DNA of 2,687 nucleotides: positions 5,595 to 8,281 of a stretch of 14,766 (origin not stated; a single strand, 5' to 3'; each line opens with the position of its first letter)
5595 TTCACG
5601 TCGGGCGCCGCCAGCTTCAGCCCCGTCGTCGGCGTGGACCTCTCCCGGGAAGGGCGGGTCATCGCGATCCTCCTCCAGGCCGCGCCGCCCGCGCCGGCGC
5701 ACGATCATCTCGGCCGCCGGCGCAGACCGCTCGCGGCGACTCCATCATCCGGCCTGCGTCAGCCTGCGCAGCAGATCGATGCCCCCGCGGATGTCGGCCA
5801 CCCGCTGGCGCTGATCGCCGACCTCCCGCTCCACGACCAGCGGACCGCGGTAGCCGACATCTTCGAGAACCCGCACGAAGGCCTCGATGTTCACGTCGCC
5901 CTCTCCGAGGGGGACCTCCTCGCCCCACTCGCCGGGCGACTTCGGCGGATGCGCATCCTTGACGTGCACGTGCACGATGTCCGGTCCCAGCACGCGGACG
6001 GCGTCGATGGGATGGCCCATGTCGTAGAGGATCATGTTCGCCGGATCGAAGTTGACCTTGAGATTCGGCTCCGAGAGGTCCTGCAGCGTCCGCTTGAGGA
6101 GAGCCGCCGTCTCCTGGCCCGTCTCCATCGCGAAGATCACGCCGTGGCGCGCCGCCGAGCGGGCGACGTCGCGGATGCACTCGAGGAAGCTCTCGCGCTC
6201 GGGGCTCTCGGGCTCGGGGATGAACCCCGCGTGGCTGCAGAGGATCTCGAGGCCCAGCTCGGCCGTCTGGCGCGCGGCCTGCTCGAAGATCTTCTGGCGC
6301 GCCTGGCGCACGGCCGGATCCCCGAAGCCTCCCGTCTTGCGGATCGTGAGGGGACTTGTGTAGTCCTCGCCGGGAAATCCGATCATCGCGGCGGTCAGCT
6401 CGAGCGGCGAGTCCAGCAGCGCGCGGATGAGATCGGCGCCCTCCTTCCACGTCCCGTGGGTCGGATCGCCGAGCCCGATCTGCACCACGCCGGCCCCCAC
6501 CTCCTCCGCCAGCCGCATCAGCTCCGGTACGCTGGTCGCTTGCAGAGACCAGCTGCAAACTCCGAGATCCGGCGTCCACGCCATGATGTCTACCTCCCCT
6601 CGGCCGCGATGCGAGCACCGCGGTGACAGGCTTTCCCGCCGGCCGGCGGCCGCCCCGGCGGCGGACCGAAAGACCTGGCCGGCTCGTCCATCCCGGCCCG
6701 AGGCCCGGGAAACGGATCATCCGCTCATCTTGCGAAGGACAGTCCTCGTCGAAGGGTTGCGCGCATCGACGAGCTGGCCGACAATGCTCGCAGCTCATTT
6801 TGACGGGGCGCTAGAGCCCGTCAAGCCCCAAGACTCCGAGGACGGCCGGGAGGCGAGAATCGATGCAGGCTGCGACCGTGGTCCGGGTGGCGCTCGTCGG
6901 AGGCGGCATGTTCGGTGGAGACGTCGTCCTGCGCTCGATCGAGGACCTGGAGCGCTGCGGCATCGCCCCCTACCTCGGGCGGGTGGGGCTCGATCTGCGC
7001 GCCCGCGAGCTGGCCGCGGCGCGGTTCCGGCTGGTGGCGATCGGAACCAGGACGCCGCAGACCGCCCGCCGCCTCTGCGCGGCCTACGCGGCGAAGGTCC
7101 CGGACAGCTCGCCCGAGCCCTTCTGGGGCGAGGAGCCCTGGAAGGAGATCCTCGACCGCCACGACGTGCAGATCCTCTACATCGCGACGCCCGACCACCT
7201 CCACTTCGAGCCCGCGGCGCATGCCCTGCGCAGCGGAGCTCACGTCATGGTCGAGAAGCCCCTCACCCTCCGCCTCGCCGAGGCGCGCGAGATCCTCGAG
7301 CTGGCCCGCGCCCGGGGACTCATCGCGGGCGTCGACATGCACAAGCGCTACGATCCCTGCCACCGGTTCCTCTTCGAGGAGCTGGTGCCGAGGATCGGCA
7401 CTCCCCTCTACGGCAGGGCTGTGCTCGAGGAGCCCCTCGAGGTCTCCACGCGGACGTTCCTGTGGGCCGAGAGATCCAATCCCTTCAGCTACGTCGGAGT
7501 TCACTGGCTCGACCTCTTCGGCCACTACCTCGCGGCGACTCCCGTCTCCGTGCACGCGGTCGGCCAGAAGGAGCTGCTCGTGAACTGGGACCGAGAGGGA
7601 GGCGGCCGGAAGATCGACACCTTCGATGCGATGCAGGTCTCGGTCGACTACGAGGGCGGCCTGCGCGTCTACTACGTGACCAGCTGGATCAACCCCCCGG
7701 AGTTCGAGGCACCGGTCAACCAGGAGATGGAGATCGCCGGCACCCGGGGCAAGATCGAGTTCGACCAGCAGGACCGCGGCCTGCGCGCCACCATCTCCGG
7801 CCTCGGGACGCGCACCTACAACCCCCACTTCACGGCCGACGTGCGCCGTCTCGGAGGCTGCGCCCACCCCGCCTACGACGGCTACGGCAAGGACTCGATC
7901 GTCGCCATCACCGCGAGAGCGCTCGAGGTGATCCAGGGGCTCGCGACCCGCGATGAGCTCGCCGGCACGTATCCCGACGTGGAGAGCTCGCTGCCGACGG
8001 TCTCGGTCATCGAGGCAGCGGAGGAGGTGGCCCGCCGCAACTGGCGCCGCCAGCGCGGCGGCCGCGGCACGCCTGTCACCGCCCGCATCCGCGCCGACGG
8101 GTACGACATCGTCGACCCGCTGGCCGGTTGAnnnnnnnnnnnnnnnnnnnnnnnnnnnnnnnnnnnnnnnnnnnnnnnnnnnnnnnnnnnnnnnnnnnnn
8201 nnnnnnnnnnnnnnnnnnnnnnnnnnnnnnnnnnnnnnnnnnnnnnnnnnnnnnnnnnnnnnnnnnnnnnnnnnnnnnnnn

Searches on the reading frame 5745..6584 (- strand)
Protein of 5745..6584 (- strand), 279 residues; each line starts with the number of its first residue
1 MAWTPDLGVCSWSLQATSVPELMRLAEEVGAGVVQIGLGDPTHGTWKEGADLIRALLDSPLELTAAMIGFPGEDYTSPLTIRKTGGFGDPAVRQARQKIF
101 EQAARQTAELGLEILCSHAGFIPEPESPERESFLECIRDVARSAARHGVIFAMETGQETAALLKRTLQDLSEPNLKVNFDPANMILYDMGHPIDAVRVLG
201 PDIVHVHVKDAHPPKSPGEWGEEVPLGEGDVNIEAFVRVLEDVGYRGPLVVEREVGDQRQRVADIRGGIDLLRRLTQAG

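Call 25: search_protein_families(library=pfam, proteins=[window:5745-6584:-], max_evalue=0.1)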
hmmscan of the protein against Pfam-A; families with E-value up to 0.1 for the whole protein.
window:5745-6584:- (279 aa): 1 family
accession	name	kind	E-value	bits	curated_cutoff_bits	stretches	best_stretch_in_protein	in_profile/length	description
PF01261.30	AP_endonuc_2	-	6.6e-34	118.1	31.1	1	24-274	2-248/249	Xylose isomerase-like TIM barrel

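Call 50: search_protein_families(library=ncbifam, proteins=[window:5745-6584:-], max_evalue=0.001)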
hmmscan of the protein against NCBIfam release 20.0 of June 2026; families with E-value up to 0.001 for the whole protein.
window:5745-6584:- (279 aa): 4 families
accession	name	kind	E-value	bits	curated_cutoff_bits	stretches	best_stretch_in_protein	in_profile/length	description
TIGR00542.1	hxl6Piso_put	equivalog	2.6e-13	49.9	272.15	1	88-266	84-262/279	L-ribulose-5-phosphate 3-epimerase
NF009688.0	PRK13209.1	subfamily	3.4e-13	49.2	317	1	86-266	87-267/286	L-ribulose-5-phosphate 3-epimerase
NF009689.0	PRK13210.1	subfamily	3.8e-13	49.3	200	1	86-274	83-277/286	L-ribulose-5-phosphate 3-epimerase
TIGR04379.1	myo_inos_iolE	equivalog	0.00069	19.2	290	0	130-212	128-213/290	myo-inosose-2 dehydratase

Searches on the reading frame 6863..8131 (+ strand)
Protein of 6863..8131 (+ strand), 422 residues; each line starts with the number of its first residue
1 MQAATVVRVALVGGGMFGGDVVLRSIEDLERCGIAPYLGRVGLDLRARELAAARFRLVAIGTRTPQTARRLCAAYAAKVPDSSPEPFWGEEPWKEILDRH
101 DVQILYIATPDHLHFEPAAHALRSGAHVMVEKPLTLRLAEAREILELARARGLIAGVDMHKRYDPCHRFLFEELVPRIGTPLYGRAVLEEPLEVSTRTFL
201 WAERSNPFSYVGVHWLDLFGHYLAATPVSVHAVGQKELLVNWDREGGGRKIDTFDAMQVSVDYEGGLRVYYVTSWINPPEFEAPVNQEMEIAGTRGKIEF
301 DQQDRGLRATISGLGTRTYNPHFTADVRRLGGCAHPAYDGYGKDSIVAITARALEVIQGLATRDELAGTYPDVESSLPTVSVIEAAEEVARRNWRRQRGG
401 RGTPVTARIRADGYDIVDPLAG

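Call 25: search_protein_families(library=pfam, proteins=[window:6863-8131:+], max_evalue=0.1)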
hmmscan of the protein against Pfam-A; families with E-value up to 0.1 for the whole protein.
window:6863-8131:+ (422 aa): 2 families
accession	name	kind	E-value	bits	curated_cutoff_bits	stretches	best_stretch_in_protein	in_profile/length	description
PF01408.29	GFO_IDH_MocA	-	3e-19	70.3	24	1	7-157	1-118/120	Oxidoreductase family, NAD-binding Rossmann fold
PF22725.1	GFO_IDH_MocA_C3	-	5.4e-10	39.8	27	1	177-299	12-124/124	GFO/IDH/MocA C-terminal domain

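Call 50: search_protein_families(library=ncbifam, proteins=[window:6863-8131:+], max_evalue=0.001)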
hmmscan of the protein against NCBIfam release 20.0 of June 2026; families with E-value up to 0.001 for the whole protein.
window:6863-8131:+ (422 aa): 7 families
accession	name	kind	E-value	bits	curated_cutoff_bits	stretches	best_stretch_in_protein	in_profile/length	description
NF007574.0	PRK10206.1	equivalog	1.5e-12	47.3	352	1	94-167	58-131/345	oxidoreductase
TIGR04380.1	myo_inos_iolG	equivalog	1.5e-12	47.1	355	1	93-306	56-258/330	inositol 2-dehydrogenase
NF052479.1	LevoglcsnDh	equivalog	7.2e-12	44.7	650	1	92-165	64-137/386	levoglucosan dehydrogenase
NF008607.0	PRK11579.1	subfamily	3.6e-11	42.7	330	1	94-165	57-128/346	oxidoreductase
NF058561.1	BT_2158_fam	equivalog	3.8e-09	35.7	750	1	93-151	86-146/487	glycoside 3-dehydrogenase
NF040723.1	UDP-GlcNAcDh_Arch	equivalog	3.2e-07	30.2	450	1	93-166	53-125/302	UDP-N-acetylglucosamine 3-dehydrogenase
NF041392.1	XylDh_Gfo6_Halo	equivalog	1.3e-06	27.5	350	1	104-168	85-149/350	D-xylose 1-dehydrogenase Gfo6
